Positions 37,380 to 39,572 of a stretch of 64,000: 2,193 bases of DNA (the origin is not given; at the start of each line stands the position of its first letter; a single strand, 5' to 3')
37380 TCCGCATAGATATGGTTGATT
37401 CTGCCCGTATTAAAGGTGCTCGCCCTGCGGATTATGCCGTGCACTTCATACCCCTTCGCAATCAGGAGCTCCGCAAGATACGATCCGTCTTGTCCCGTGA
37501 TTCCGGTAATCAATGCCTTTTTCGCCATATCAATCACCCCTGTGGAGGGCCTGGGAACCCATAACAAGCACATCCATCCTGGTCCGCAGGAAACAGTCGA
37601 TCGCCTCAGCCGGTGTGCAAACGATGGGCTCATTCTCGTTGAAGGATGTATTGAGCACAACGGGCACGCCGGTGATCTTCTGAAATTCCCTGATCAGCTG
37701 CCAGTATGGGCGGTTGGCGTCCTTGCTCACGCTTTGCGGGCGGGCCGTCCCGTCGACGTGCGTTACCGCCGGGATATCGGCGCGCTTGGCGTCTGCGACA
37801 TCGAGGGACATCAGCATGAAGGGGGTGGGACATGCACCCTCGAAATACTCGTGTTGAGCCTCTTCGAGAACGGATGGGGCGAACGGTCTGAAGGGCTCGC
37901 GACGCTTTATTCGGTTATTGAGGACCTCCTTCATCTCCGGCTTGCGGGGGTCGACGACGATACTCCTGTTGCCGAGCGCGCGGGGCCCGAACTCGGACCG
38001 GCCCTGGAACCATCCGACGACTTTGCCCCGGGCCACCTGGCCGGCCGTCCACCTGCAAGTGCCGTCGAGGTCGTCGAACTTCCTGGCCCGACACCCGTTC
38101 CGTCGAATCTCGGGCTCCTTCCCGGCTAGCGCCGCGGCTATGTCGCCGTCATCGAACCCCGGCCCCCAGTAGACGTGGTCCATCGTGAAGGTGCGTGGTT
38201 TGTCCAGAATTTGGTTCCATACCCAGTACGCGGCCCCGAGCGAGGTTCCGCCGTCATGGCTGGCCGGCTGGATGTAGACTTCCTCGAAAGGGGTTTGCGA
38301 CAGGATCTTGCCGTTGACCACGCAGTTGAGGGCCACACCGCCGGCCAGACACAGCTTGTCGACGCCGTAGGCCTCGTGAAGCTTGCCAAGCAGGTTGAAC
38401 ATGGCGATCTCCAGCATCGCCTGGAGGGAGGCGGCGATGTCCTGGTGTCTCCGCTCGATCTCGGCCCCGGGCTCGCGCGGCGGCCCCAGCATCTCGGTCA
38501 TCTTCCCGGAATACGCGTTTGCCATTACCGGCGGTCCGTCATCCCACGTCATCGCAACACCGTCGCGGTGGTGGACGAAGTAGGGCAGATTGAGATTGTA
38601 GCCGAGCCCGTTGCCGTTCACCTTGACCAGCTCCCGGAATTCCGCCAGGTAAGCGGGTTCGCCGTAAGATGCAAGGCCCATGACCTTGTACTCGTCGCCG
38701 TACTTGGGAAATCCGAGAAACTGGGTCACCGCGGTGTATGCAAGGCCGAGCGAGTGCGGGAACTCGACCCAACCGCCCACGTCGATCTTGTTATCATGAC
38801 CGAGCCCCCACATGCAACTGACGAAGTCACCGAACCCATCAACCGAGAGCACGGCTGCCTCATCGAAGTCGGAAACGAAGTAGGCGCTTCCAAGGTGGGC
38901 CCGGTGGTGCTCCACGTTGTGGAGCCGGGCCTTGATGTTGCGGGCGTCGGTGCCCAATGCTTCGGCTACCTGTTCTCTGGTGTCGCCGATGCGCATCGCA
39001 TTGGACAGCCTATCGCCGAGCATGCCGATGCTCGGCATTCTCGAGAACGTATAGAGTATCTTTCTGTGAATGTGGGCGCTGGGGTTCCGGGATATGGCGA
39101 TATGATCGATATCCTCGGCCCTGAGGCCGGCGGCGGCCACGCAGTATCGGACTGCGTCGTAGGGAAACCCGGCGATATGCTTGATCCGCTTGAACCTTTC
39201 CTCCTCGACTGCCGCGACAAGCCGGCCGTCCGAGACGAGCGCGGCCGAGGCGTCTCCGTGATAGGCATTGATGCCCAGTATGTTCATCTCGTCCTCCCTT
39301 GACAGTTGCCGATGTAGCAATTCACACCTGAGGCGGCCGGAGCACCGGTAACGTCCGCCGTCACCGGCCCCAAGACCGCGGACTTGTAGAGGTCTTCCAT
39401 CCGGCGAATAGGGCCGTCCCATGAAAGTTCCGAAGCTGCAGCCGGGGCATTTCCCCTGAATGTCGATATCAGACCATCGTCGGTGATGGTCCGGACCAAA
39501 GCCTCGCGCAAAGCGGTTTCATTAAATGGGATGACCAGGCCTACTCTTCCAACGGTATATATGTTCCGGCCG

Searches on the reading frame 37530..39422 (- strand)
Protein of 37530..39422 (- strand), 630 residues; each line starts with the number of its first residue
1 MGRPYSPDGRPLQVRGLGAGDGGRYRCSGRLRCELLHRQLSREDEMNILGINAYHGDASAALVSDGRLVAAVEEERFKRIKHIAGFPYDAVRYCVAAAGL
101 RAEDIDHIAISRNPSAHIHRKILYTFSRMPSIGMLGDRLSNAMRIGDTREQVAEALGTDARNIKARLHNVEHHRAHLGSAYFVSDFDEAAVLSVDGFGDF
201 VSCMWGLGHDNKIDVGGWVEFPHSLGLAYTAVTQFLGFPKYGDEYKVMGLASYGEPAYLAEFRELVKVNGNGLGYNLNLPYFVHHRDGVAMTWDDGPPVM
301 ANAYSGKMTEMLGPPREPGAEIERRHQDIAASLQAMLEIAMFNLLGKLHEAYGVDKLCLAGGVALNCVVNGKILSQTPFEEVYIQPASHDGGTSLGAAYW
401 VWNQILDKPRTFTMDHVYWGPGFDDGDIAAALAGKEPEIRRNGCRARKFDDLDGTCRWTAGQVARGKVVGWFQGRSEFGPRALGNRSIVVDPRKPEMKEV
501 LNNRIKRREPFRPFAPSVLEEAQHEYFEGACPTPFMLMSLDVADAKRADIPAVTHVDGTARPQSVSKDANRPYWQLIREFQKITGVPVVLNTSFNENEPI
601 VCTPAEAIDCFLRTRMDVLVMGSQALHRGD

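Call 56: search_protein_families(library=pfam, proteins=[window:37530-39422:-], max_evalue=0.00001)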
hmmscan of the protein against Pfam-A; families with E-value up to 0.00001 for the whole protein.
window:37530-39422:- (630 aa): 2 families
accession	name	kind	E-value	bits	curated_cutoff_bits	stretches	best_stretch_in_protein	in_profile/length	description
PF16861.10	Carbam_trans_C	-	2.5e-70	235.9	27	1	461-626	2-168/170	Carbamoyltransferase C-terminus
PF02543.21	Carbam_trans_N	-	7.2e-61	206.9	24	1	48-398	2-345/346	Carbamoyltransferase N-terminus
